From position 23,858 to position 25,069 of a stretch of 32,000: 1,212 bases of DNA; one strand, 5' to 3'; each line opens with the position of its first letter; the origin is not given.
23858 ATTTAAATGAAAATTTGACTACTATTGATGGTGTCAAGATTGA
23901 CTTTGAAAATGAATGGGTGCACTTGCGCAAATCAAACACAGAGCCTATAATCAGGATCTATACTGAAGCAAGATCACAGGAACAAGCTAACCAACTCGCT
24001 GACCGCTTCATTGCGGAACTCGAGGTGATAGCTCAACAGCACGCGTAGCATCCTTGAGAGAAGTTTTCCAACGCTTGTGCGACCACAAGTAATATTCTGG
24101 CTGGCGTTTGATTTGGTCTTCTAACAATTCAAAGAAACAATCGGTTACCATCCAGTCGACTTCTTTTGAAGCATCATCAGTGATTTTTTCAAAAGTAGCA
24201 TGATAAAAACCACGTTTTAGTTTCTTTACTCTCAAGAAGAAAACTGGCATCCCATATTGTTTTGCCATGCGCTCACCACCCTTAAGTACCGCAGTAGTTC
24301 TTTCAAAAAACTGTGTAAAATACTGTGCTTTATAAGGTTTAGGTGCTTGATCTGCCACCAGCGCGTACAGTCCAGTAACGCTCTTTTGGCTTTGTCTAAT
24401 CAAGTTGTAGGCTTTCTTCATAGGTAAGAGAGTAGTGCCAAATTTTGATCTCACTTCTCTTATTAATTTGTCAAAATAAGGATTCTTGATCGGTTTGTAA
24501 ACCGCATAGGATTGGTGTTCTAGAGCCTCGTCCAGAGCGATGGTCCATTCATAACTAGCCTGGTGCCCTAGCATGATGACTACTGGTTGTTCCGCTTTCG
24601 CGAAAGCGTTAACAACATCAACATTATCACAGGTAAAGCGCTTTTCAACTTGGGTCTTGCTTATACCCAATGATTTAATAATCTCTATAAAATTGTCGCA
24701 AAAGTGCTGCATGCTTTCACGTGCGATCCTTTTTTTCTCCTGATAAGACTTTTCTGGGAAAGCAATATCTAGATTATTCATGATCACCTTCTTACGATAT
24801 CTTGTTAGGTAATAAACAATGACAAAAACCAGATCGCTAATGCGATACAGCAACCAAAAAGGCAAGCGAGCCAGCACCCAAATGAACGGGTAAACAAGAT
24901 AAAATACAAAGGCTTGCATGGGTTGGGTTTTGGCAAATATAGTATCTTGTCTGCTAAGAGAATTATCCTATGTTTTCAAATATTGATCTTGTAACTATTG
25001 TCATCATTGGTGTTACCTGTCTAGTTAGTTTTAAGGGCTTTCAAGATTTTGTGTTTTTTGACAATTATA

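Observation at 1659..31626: Hyper-iterated perfect palindrome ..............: 8 copies in 32 kb, 7 embedded in unrelated genes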

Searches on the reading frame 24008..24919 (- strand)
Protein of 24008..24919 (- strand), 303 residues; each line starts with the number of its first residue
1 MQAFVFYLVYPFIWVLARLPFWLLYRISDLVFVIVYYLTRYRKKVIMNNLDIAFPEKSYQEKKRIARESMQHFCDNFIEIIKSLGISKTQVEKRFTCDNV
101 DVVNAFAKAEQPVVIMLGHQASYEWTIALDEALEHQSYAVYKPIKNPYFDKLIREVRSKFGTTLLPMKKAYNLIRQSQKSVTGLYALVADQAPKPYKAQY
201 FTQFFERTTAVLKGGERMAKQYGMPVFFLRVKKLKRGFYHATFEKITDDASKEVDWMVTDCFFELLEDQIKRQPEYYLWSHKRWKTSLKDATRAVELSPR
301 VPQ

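Call 29: find_homologous_proteins(query=window:24008-24919:-, max_evalue=1e-20)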
Query window:24008-24919:- (303 aa): 2972 proteins with E <= 1e-20 among 3774 candidates; the best 120 are listed.
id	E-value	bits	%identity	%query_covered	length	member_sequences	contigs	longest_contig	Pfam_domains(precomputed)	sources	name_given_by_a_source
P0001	1.2e-201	686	100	100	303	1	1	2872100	PF03279.19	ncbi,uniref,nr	ncbi:lysophospholipid acyltransferase family protein [Nonlabens ponticola]|uniref:Acyltransferase n=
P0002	3.8e-133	461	66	100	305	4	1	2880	PF03279.19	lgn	-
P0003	7.1e-132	457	65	100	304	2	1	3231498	PF03279.19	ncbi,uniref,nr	ncbi:hypothetical protein AAU57_10375 [Nonlabens sp. YIK11]|uniref:lysophospholipid acyltransferase 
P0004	1.4e-130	453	64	100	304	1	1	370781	PF03279.19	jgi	jgi:KDO2-lipid IV(A) lauroyltransferase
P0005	3.5e-129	448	65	100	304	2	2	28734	PF03279.19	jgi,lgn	jgi:KDO2-lipid IV(A) lauroyltransferase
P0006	2.0e-128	446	63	100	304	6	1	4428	PF03279.19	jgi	jgi:KDO2-lipid IV(A) lauroyltransferase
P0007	8.3e-127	441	61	100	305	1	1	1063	PF03279.19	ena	-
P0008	4.0e-126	438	64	99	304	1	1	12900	PF03279.19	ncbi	-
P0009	6.2e-126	438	62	100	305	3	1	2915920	PF03279.19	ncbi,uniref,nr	ncbi:lipid A biosynthesis lauroyl acyltransferase [Nonlabens marinus S1-08]|uniref:Lipid A biosynthe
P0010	9.3e-126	437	63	100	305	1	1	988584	PF03279.19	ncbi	-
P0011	9.6e-126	437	64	99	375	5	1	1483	PF03279.19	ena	-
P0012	1.3e-124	433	60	100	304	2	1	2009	PF03279.19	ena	-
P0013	2.3e-122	426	61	100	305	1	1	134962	PF03279.19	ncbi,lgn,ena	-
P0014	2.5e-117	410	58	99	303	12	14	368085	PF03279.19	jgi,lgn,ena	jgi:KDO2-lipid IV(A) lauroyltransferase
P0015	1.4e-116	407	57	100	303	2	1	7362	PF03279.19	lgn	-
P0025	1.8e-109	384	55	99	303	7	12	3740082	PF03279.19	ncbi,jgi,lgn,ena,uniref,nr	ncbi:lysophospholipid acyltransferase family protein [Nonlabens sp. Ci31]|jgi:KDO2-lipid IV(A) lauro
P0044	3.3e-98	347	50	100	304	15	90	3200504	PF03279.19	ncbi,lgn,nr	ncbi:MAG: lysophospholipid acyltransferase family protein [Nonlabens ulvanivorans]|nr:lysophospholip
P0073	1.9e-80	288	45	94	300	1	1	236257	PF03279.19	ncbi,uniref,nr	ncbi:lysophospholipid acyltransferase family protein [Mesonia aestuariivivens]|uniref:Lipid A biosyn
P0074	3.7e-80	287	43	94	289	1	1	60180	PF03279.19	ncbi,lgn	ncbi:MAG: lysophospholipid acyltransferase family protein [Leeuwenhoekiella sp.]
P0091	8.8e-79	283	43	94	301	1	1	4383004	PF03279.19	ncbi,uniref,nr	ncbi:lysophospholipid acyltransferase family protein [Antarcticibacterium sp. 1MA-6-2]|uniref:lysoph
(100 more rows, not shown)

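Call 31: find_encoding_contigs(protein=P0003, flank=10000, max_places=1)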
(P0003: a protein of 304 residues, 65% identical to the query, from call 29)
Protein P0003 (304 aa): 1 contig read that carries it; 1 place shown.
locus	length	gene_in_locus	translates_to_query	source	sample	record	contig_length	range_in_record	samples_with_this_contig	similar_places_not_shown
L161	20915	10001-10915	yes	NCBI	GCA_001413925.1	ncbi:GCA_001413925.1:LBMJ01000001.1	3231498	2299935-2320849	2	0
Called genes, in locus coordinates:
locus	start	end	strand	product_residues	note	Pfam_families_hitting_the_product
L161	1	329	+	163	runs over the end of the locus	PF00210:Ferritin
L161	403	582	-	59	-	-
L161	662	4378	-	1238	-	PF00149:Metallophos, PF01103:Omp85 (weak)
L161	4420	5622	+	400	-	PF01966:HD, PF18967:PycTM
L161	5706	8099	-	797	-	PF27174:YeeD (weak)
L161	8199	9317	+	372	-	PF14289:DUF4369, PF08534:Redoxin, PF00578:AhpC-TSA, PF00085:Thioredoxin, PF13098:Thioredoxin_2 (weak), PF13905:Thioredoxin_8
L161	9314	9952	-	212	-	PF01694:Rhomboid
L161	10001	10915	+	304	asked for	PF03279:Lip_A_acyltrans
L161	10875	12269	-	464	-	PF02878:PGM_PMM_I, PF02879:PGM_PMM_II, PF02880:PGM_PMM_III, PF00408:PGM_PMM_IV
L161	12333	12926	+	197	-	PF04336:ACP_PD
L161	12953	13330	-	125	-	PF01476:LysM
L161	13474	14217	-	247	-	PF20772:TACO1_YebC_N, PF01709:Transcrip_reg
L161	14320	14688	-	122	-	-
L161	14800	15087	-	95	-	PF01329:Pterin_4a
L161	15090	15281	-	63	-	PF05532:CsbD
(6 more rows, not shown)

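Call 32: find_encoding_contigs(protein=P0009, flank=10000, max_places=1)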
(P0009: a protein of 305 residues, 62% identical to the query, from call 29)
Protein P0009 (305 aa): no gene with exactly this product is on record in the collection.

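Call 33: find_encoding_contigs(protein=P0025, flank=10000, max_places=1)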
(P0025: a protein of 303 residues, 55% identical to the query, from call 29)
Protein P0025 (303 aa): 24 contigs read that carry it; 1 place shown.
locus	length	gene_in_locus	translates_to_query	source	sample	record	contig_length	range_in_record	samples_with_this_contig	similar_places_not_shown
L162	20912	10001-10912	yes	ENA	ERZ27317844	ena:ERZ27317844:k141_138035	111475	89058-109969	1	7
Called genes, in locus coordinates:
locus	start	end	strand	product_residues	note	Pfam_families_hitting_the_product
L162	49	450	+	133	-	PF04134:DCC1-like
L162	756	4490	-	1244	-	PF00149:Metallophos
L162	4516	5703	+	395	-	PF01966:HD (weak), PF18967:PycTM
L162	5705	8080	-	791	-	-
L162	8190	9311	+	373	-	PF14289:DUF4369, PF00255:GSHPx (faint), PF00578:AhpC-TSA, PF08534:Redoxin, PF00085:Thioredoxin, PF13098:Thioredoxin_2 (weak), PF13905:Thioredoxin_8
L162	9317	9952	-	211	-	PF01694:Rhomboid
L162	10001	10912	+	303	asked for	PF03279:Lip_A_acyltrans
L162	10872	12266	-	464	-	PF02878:PGM_PMM_I, PF02879:PGM_PMM_II, PF02880:PGM_PMM_III, PF00408:PGM_PMM_IV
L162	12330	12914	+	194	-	PF04336:ACP_PD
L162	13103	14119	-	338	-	PF01212:Beta_elim_lyase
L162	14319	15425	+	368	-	PF03462:PCRF, PF00472:RF-1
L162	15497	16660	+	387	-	PF13620:CarboxypepD_reg, PF13715:CarbopepD_reg_2, PF07715:Plug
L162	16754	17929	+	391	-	PF00593:TonB_dep_Rec_b-barrel, PF14905:OMP_b-brl_3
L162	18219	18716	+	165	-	-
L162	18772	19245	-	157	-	PF14343:PrcB_C (weak)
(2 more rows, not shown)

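Call 34: find_encoding_contigs(protein=P0044, flank=10000, max_places=1)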
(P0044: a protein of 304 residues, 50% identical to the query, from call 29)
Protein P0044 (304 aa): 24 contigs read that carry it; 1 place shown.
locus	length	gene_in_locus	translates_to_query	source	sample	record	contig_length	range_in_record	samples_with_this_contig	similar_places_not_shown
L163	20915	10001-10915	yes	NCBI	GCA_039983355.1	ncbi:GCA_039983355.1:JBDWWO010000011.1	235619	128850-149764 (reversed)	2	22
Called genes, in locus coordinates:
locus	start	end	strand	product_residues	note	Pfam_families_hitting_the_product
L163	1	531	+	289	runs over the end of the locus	-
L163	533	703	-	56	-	-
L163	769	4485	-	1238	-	PF00149:Metallophos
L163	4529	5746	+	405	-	PF01966:HD, PF18967:PycTM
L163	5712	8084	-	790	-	PF27174:YeeD (weak)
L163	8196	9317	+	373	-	PF14289:DUF4369, PF00578:AhpC-TSA, PF08534:Redoxin, PF00085:Thioredoxin, PF13098:Thioredoxin_2 (weak), PF13905:Thioredoxin_8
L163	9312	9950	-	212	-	PF01694:Rhomboid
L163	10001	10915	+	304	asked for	PF03279:Lip_A_acyltrans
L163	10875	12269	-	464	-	PF02878:PGM_PMM_I, PF02879:PGM_PMM_II, PF02880:PGM_PMM_III, PF00408:PGM_PMM_IV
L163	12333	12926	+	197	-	PF04336:ACP_PD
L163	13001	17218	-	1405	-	PF07995:GSDH, PF00932:LTD, PF18962:Por_Secre_tail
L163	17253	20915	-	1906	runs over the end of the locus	PF20009:GEVED, PF17892:Cadherin_5 (weak), PF17963:Big_9, PF20009:GEVED, PF22544:HYDIN_VesB_CFA65-like_Ig (weak), PF13385:Laminin_G_3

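Call 51: find_encoding_contigs(protein=P0074, flank=10000, max_places=1)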
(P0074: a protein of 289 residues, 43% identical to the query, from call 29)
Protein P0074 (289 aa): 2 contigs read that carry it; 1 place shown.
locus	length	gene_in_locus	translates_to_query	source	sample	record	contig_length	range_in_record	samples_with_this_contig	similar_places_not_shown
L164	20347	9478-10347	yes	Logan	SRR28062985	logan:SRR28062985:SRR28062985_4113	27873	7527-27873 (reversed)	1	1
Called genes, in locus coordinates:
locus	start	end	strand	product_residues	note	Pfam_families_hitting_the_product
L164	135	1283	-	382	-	PF01053:Cys_Met_Meta_PP, PF00155:Aminotran_1_2, PF00266:Aminotran_5 (weak)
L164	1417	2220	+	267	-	PF13483:Lactamase_B_3, PF12706:Lactamase_B_2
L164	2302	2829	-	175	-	PF04536:TPM_phosphatase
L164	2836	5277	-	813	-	PF09586:YfhO (weak)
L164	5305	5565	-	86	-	PF16118:DUF4834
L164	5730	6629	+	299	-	PF13557:Phenol_MetA_deg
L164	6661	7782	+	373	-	-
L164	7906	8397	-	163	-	-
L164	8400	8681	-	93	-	PF08681:TacA1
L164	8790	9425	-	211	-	PF01694:Rhomboid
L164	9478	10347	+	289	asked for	PF03279:Lip_A_acyltrans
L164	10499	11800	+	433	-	PF00919:UPF0004, PF04055:Radical_SAM, PF18693:TRAM_2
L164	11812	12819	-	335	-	PF13620:CarboxypepD_reg (weak), PF13715:CarbopepD_reg_2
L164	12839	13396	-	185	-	PF00924:MS_channel_2nd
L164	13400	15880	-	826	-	PF00246:Peptidase_M14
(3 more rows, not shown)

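Call 52: find_encoding_contigs(protein=P0073, flank=10000, max_places=1)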
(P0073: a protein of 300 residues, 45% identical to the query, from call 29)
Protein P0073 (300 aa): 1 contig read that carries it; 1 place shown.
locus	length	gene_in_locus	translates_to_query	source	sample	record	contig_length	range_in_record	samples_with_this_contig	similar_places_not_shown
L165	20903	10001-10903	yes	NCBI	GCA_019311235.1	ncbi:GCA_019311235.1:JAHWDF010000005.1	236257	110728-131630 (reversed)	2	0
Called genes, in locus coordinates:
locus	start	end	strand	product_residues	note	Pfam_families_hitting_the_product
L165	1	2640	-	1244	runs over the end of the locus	PF00149:Metallophos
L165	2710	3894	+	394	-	PF01966:HD, PF18967:PycTM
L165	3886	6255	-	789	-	PF27174:YeeD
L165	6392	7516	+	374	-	PF14289:DUF4369, PF00578:AhpC-TSA, PF08534:Redoxin, PF00085:Thioredoxin (weak), PF13098:Thioredoxin_2 (weak), PF13905:Thioredoxin_8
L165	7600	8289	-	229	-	PF04402:SIMPL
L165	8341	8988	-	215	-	PF01694:Rhomboid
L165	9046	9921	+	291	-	PF03279:Lip_A_acyltrans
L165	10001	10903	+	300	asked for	PF03279:Lip_A_acyltrans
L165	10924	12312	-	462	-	PF02878:PGM_PMM_I, PF02879:PGM_PMM_II, PF02880:PGM_PMM_III, PF00408:PGM_PMM_IV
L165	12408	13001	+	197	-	PF04336:ACP_PD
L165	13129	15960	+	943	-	PF00005:ABC_tran (faint), PF02463:SMC_N (faint), PF03193:RsgA_GTPase (faint), PF13191:AAA_16 (faint), PF13304:AAA_21 (faint), PF13555:AAA_29 (faint), PF17760:UvrA_inter, PF17755:UvrA_DNA-bind, +2 more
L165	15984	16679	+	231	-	PF18306:LDcluster4, PF03641:Lysine_decarbox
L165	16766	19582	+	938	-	-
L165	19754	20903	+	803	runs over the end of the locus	PF00676:E1_dh, PF02779:Transket_pyr, PF02780:Transketolase_C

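Call 53: find_encoding_contigs(protein=P0091, flank=10000, max_places=1)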
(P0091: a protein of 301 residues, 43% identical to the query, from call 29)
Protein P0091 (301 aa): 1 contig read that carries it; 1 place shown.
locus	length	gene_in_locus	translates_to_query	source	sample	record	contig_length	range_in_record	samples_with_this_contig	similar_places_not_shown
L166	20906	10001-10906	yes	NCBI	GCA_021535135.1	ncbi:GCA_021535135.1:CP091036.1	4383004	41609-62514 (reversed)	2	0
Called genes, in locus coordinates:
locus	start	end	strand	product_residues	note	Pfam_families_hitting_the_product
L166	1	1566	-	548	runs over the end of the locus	-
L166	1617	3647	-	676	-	PF00149:Metallophos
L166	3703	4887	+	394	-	PF01966:HD, PF18967:PycTM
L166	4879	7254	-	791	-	PF27174:YeeD (weak)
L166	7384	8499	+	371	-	PF14289:DUF4369, PF00578:AhpC-TSA, PF08534:Redoxin, PF00085:Thioredoxin (weak), PF13905:Thioredoxin_8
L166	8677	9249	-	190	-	PF04402:SIMPL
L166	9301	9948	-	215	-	PF01694:Rhomboid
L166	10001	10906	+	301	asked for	PF03279:Lip_A_acyltrans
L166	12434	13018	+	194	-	PF04336:ACP_PD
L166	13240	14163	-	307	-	PF01400:Astacin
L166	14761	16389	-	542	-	PF02412:TSP_3 (faint)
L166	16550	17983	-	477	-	-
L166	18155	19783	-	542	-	PF02412:TSP_3 (weak)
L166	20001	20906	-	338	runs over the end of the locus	PF00196:GerE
